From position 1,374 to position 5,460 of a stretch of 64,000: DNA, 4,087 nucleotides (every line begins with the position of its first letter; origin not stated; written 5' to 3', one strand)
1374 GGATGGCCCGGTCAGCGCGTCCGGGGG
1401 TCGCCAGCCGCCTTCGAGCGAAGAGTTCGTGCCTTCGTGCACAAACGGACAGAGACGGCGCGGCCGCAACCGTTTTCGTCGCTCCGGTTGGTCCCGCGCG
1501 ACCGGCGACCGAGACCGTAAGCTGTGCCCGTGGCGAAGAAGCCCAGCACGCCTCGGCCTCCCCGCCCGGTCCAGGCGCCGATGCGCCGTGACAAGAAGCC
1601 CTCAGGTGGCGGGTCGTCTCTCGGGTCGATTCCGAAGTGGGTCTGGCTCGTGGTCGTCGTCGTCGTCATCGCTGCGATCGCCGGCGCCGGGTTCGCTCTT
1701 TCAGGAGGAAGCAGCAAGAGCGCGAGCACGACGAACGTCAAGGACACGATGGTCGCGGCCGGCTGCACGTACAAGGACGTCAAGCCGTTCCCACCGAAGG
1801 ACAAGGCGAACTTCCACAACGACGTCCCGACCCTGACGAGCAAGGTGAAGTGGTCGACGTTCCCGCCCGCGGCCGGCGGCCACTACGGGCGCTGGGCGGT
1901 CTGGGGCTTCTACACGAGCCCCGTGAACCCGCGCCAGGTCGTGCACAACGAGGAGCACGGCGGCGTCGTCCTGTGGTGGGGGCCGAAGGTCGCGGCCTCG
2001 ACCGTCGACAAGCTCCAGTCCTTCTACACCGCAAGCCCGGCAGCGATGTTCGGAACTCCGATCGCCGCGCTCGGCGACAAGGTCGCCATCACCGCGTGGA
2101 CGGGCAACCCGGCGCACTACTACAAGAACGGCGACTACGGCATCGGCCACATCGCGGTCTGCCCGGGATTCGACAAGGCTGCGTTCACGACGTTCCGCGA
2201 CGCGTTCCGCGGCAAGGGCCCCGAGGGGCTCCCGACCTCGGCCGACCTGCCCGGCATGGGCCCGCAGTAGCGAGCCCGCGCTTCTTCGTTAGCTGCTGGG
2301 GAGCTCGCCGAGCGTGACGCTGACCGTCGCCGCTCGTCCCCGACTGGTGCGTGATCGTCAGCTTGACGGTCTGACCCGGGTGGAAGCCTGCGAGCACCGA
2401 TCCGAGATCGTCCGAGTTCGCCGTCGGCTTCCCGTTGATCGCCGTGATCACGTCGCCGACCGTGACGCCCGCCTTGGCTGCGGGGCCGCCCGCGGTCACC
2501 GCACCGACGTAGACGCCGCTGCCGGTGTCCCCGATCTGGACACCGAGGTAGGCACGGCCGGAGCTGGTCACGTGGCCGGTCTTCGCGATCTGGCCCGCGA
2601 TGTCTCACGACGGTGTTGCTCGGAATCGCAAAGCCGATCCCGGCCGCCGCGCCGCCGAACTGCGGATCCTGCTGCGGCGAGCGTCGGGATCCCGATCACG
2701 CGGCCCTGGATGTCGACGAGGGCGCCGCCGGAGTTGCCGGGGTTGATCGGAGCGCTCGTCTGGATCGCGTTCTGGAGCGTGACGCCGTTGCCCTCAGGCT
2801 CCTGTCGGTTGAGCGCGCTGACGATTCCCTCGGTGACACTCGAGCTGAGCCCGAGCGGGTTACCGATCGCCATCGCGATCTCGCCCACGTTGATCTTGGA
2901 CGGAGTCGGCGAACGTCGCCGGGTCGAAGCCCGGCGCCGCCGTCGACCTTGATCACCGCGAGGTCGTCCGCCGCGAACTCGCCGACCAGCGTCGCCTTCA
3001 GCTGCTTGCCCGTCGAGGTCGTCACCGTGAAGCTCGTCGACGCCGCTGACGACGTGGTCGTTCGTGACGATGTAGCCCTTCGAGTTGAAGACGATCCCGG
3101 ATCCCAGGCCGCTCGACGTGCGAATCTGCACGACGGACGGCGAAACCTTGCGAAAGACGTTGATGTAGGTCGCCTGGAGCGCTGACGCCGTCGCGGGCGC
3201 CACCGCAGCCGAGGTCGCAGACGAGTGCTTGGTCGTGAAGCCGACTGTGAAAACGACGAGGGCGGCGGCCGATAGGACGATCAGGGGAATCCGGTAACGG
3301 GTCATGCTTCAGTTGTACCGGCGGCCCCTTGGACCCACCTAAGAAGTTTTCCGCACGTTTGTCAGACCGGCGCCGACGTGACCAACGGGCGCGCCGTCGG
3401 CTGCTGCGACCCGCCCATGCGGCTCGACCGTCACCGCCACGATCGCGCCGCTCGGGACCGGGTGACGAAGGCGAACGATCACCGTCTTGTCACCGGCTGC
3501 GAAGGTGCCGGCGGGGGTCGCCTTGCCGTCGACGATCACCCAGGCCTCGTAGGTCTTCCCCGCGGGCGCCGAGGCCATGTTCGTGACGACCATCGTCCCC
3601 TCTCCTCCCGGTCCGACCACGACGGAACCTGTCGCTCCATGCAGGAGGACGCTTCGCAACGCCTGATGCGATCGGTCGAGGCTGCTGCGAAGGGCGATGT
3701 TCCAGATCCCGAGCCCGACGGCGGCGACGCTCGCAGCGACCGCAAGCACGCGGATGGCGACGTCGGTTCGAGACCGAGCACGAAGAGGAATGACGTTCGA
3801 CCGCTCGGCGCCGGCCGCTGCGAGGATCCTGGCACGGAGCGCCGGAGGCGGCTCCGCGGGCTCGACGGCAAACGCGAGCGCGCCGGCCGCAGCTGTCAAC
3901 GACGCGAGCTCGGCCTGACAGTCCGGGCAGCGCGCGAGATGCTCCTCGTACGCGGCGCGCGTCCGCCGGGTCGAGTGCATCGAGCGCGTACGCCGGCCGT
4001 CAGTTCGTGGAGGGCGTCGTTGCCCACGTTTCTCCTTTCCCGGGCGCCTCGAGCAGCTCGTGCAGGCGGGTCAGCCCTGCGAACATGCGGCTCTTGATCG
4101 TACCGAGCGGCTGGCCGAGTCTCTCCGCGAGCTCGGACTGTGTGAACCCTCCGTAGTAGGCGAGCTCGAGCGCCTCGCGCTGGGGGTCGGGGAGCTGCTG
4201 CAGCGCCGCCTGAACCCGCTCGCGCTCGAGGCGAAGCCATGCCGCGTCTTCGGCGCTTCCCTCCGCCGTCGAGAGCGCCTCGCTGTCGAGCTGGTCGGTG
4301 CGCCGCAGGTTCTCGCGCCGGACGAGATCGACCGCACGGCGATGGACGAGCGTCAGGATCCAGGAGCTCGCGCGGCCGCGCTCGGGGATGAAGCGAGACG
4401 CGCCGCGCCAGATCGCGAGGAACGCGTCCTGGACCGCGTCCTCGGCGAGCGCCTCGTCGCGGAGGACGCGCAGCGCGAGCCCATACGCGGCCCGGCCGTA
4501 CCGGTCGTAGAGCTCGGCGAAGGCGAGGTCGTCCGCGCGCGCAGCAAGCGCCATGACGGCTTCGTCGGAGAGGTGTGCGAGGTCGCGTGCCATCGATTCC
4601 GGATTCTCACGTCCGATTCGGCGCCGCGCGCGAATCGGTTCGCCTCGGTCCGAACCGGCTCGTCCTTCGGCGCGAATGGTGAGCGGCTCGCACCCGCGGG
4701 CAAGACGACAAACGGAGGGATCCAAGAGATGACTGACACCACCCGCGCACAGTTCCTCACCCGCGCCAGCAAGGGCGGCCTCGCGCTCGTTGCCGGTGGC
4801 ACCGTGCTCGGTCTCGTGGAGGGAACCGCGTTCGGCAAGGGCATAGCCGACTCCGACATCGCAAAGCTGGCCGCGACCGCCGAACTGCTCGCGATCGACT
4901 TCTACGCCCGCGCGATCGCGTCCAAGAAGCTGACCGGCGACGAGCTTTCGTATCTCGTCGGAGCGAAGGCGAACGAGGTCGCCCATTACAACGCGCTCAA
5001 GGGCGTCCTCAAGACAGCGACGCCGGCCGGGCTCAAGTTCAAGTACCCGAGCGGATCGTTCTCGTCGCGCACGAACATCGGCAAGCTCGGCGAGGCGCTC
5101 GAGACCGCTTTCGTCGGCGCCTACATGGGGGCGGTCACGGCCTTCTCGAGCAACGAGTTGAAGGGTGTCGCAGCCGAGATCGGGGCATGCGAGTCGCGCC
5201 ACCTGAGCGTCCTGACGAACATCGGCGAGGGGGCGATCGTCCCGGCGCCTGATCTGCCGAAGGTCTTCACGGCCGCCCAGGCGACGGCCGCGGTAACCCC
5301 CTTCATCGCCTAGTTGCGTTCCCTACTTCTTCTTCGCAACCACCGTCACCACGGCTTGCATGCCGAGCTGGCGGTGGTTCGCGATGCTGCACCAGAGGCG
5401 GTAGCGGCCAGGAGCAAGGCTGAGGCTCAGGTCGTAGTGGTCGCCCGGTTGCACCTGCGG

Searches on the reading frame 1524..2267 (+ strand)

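Call 73: search_protein_families(library=pfam, max_evalue=0.001, proteins=[window:1524-2267:+])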
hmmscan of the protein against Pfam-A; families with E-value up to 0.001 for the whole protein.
window:1524-2267:+ (248 aa): 1 family
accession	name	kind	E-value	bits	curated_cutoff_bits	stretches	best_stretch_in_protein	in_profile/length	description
PF11303.13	DUF3105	-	1.9e-18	67.2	25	1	106-193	6-95/130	Protein of unknown function (DUF3105)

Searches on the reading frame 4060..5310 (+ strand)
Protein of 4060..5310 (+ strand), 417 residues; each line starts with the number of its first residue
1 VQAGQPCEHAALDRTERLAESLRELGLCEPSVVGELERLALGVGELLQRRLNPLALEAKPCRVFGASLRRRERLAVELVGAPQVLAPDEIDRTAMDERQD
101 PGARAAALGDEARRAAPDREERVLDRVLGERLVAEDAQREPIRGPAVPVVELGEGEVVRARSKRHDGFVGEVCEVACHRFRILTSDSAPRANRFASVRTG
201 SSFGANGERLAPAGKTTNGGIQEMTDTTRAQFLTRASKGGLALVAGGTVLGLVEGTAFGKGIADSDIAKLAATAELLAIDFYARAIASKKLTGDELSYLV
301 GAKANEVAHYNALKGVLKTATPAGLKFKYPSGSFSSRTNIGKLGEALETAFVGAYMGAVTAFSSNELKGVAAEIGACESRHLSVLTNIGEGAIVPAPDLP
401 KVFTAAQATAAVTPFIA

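Call 73: search_protein_families(library=pfam, max_evalue=0.001, proteins=[window:4060-5310:+])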
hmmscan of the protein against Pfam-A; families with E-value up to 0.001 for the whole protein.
window:4060-5310:+ (417 aa): 1 family
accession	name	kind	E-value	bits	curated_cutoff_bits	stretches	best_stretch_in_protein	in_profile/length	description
PF13668.12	Ferritin_2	-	1.6e-19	70.8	24.7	1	264-387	2-134/138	Ferritin-like domain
